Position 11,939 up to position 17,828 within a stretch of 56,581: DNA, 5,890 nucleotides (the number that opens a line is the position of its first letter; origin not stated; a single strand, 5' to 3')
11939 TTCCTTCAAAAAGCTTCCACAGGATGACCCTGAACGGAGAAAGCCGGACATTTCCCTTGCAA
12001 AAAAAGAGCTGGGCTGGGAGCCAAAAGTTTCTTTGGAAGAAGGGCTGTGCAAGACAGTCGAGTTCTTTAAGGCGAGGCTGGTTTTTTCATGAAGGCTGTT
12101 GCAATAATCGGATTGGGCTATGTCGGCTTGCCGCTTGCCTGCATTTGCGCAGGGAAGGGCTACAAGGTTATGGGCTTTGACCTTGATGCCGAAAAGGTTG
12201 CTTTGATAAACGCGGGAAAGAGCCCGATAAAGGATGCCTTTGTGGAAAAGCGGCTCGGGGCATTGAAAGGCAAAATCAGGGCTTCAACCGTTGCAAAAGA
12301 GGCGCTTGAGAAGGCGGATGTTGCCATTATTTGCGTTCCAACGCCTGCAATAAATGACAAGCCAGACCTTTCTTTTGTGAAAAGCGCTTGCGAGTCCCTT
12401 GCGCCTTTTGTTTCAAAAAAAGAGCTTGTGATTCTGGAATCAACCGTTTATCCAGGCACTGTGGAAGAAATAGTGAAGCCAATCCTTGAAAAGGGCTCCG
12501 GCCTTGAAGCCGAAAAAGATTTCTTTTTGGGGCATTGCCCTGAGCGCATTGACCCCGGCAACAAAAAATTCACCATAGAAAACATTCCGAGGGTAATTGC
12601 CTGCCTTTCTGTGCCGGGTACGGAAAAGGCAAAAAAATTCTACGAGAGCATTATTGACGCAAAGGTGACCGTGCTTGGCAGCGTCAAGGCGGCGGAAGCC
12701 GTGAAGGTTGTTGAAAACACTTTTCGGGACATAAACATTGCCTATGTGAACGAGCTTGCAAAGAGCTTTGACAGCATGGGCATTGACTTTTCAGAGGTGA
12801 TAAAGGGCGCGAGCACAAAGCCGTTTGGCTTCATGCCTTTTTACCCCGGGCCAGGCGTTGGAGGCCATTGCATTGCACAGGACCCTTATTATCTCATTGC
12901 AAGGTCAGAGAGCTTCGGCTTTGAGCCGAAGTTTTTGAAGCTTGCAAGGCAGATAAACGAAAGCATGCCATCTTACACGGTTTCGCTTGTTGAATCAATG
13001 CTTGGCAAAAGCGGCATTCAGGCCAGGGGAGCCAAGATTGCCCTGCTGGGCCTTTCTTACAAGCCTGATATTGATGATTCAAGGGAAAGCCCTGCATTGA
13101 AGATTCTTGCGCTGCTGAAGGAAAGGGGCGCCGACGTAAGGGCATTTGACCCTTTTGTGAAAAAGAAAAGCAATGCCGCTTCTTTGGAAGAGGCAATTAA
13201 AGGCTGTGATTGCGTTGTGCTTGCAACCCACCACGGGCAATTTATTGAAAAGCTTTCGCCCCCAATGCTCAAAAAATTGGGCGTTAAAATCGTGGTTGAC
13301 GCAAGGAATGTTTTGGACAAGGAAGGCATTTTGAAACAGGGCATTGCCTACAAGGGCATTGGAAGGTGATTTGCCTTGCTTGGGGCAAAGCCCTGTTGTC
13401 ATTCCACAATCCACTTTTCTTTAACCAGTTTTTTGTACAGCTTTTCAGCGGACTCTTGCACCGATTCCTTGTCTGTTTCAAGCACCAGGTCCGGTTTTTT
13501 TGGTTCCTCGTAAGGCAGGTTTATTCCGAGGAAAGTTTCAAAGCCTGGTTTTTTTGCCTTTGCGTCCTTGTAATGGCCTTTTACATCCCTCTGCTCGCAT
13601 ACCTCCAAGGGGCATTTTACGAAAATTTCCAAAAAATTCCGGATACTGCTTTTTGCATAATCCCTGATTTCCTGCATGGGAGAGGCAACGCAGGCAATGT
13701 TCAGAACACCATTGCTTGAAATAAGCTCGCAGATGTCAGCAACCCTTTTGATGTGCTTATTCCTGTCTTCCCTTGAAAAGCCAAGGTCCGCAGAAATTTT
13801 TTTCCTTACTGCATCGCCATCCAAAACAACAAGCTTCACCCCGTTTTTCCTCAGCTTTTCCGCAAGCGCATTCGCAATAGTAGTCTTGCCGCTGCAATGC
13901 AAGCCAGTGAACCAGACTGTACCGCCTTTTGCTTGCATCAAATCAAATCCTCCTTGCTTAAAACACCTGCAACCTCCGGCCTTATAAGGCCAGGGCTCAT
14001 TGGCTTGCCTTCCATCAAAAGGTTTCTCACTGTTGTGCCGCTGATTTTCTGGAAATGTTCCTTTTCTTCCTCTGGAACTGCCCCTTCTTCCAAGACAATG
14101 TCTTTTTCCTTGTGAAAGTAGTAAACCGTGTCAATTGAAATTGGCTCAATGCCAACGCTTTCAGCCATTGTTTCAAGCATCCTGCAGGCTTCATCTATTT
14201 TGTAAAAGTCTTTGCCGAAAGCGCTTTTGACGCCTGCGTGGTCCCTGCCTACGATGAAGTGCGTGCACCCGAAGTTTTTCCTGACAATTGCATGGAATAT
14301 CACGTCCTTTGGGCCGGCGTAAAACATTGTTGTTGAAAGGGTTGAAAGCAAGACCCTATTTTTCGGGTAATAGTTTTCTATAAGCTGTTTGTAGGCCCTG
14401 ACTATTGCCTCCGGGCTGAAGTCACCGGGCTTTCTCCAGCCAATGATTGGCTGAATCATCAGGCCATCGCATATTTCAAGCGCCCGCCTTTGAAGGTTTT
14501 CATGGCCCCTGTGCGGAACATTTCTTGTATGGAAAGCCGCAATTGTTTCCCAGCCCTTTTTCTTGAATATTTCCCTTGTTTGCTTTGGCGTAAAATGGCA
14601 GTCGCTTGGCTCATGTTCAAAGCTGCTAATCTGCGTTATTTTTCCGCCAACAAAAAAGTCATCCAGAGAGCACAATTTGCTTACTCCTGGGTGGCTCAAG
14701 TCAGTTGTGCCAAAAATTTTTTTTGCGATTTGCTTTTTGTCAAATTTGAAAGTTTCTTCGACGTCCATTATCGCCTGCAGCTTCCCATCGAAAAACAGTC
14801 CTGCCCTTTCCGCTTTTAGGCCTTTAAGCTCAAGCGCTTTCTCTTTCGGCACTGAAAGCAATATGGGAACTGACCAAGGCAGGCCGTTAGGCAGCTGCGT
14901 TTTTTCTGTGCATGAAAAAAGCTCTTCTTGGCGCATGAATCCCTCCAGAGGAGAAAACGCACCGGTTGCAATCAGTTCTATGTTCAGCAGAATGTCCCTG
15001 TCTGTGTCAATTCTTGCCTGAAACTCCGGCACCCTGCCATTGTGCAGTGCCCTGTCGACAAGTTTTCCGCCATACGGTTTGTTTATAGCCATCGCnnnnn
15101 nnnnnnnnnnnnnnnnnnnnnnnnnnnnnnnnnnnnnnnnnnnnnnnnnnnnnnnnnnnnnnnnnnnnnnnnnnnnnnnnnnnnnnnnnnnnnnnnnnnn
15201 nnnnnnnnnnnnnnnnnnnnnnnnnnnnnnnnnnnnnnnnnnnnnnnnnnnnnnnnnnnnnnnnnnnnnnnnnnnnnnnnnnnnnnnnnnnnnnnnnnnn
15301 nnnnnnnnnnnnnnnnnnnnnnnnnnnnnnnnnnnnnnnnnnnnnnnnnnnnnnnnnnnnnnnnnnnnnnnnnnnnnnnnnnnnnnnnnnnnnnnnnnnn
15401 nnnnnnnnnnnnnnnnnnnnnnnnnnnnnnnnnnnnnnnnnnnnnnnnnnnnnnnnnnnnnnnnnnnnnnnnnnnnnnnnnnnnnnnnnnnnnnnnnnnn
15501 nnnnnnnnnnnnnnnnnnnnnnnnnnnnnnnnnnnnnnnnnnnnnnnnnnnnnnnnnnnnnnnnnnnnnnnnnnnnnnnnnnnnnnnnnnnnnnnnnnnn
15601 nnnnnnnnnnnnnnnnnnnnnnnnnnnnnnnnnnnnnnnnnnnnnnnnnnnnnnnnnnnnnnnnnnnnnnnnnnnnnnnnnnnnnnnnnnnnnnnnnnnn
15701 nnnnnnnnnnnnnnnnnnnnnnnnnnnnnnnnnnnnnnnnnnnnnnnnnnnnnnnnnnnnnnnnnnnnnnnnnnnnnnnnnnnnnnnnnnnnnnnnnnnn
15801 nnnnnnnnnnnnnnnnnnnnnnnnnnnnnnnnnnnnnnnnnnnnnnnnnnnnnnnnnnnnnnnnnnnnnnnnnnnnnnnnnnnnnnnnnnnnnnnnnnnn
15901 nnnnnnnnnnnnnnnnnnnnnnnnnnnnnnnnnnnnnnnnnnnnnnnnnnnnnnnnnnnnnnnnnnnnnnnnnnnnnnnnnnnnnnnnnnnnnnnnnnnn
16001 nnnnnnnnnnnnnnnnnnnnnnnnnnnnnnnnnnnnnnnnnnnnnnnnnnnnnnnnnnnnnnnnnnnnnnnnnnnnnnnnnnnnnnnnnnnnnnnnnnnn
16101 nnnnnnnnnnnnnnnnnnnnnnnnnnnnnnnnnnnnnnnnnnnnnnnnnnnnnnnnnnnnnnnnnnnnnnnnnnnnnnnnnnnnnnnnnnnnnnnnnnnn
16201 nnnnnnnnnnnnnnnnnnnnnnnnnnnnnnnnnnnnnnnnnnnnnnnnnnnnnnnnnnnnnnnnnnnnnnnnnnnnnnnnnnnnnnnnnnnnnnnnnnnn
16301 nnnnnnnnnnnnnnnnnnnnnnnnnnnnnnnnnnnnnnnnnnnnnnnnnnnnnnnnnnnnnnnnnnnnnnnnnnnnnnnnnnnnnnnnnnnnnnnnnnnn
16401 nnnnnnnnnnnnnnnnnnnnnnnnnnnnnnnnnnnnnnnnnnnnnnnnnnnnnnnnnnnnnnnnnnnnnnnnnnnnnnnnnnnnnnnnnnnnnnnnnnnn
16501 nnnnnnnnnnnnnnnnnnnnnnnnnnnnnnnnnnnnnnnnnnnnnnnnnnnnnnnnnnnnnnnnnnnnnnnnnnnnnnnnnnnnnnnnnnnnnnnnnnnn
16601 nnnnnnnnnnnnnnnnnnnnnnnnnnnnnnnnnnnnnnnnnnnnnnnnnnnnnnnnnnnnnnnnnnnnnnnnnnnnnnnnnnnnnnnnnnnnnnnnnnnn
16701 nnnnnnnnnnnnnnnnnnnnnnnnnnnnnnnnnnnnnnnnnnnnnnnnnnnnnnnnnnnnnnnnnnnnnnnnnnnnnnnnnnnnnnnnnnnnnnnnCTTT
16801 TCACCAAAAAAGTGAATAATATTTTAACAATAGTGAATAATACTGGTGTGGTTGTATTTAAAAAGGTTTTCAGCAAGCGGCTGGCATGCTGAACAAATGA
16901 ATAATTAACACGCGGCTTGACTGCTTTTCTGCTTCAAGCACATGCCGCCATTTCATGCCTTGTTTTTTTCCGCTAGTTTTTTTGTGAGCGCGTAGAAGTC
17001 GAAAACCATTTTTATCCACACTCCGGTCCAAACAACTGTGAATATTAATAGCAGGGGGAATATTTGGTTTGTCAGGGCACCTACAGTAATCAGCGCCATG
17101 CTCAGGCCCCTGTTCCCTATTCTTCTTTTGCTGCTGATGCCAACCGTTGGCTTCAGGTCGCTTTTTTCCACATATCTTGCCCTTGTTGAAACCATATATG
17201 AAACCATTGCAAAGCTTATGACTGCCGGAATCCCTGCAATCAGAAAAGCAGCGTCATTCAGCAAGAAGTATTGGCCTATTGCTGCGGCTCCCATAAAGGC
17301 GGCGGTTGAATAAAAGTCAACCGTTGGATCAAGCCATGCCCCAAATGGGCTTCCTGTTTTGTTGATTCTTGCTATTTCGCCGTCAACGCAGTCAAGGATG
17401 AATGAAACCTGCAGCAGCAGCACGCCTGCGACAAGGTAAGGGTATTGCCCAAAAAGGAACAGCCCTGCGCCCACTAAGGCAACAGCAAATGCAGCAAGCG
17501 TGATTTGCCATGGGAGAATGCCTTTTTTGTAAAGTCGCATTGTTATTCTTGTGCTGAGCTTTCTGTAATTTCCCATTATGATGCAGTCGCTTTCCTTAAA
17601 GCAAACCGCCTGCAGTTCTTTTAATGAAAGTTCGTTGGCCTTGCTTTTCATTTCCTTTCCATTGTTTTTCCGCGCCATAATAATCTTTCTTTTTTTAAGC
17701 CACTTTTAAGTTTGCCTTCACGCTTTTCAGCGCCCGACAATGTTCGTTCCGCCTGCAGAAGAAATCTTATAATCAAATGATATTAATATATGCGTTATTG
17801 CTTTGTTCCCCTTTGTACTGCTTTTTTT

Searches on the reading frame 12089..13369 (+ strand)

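Call 38: search_protein_families(library=pfam, proteins=[window:12089-13369:+], max_evalue=0.01)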
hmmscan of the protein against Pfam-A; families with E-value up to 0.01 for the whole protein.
window:12089-13369:+ (426 aa): 11 families
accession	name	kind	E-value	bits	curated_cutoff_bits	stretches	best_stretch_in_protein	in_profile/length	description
PF03721.20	UDPG_MGDP_dh_N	-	2.1e-43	148.5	27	1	3-171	2-173/187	UDP-glucose/GDP-mannose dehydrogenase family, NAD binding domain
PF00984.24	UDPG_MGDP_dh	-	2.2e-30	105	25.4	1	201-291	2-93/94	UDP-glucose/GDP-mannose dehydrogenase family, central domain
PF03720.21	UDPG_MGDP_dh_C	-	4.2e-27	95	30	1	318-411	1-103/103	UDP-glucose/GDP-mannose dehydrogenase family, UDP binding domain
PF03446.21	NAD_binding_2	-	1.9e-10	41.4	21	1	4-136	2-111/161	NAD binding domain of 6-phosphogluconate dehydrogenase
PF03807.23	F420_oxidored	-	7.2e-08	33.4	21.6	1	4-90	2-74/94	NADP oxidoreductase coenzyme F420-dependent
PF01210.29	NAD_Gly3P_dh_N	-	1.3e-06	28.9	23.1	1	4-89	2-83/158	NAD-dependent glycerol-3-phosphate dehydrogenase N-terminus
PF02826.25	2-Hacid_dh_C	-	0.00014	21.7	25.1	0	2-36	37-71/178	D-isomer specific 2-hydroxyacid dehydrogenase, NAD binding domain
PF01262.27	AlaDh_PNT_C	-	0.0019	18.1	23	0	4-86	31-103/214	Alanine dehydrogenase/PNT, C-terminal domain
PF02737.24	3HCDH_N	-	0.0029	18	22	1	4-76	2-79/180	3-hydroxyacyl-CoA dehydrogenase, NAD binding domain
PF19568.5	Spore_III_AA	-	0.0039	16.7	27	0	291-413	173-290/306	Sporulation stage III, protein AA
PF16924.11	DpaA_N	-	0.0051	17.4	29.2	0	338-379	13-58/116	Dipicolinate synthase subunit A N-terminal domain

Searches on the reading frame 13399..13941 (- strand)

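Call 38: search_protein_families(library=pfam, proteins=[window:13399-13941:-], max_evalue=0.01)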
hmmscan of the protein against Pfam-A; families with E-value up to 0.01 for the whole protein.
window:13399-13941:- (180 aa): 15 families
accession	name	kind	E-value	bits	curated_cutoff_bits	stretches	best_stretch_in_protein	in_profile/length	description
PF01583.26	APS_kinase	-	1.5e-50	171.6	21.1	1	6-154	2-151/152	Adenylylsulphate kinase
PF08433.16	KTI12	-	3e-07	30.7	22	1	9-148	4-141/271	Chromatin associated protein KTI12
PF13671.12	AAA_33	-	1.9e-06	28.7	27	1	9-121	2-117/143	AAA domain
PF13238.12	AAA_18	-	1.1e-05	26.4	29.4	1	11-129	3-118/128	AAA domain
PF13614.12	AAA_31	-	0.00012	22.5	27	1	17-82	13-81/177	AAA domain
PF13521.12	AAA_28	-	0.00096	19.8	27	1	9-59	2-45/164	AAA domain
PF01656.29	CbiA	-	0.0014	19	25.4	1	17-82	10-54/125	CobQ/CobB/MinD/ParA nucleotide binding domain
PF13207.12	AAA_17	-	0.0016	19.2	27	1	12-55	1-39/136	AAA domain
PF20720.3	nSTAND3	-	0.0019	18.4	27.2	1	7-41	18-52/155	Novel STAND NTPase 3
PF02223.23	Thymidylate_kin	-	0.0021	18.2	27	0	13-40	3-29/185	Thymidylate kinase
PF00448.28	SRP54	-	0.0024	18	22.7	1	9-47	4-42/196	SRP54-type protein, GTPase domain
PF10609.15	ParA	-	0.005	16.7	27.1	1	18-62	16-60/246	NUBPL iron-transfer P-loop NTPase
PF16575.11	CLP1_P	-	0.0066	16.7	26.6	0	17-50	5-38/188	mRNA cleavage and polyadenylation factor CLP1 P-loop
PF13189.12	Cytidylate_kin2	-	0.0086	16.7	28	0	16-66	9-52/176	Cytidylate kinase-like family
PF01057.23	Parvo_NS1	-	0.0091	15.5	20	0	5-32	112-139/271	Parvovirus non-structural protein NS1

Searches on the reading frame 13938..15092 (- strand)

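Call 38: search_protein_families(library=pfam, proteins=[window:13938-15092:-], max_evalue=0.01)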
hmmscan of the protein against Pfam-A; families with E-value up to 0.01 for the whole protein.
window:13938-15092:- (384 aa): 2 families
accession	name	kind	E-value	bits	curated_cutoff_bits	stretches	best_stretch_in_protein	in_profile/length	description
PF01747.23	ATP-sulfurylase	-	7.6e-78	261.2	24.3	1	165-380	3-211/212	ATP-sulfurylase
PF14306.12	PUA_2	-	4.3e-38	130.9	27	1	5-156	2-158/159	PUA-like domain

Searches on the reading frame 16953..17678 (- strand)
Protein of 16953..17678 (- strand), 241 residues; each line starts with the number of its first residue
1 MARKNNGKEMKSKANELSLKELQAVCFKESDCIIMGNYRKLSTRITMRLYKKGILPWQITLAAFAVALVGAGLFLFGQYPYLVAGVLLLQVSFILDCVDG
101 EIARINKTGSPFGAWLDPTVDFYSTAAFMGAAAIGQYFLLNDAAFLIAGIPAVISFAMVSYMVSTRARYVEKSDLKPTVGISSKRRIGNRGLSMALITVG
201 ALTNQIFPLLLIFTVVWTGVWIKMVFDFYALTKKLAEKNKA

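Call 33: search_protein_families(library=pfam, proteins=[window:16953-17678:-], max_evalue=0.001)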
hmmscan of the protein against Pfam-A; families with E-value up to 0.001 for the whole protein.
window:16953-17678:- (241 aa): 1 family
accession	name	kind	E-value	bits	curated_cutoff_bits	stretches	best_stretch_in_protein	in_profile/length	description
PF01066.26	CDP-OH_P_transf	-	4.6e-12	47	22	1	55-198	3-134/152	CDP-alcohol phosphatidyltransferase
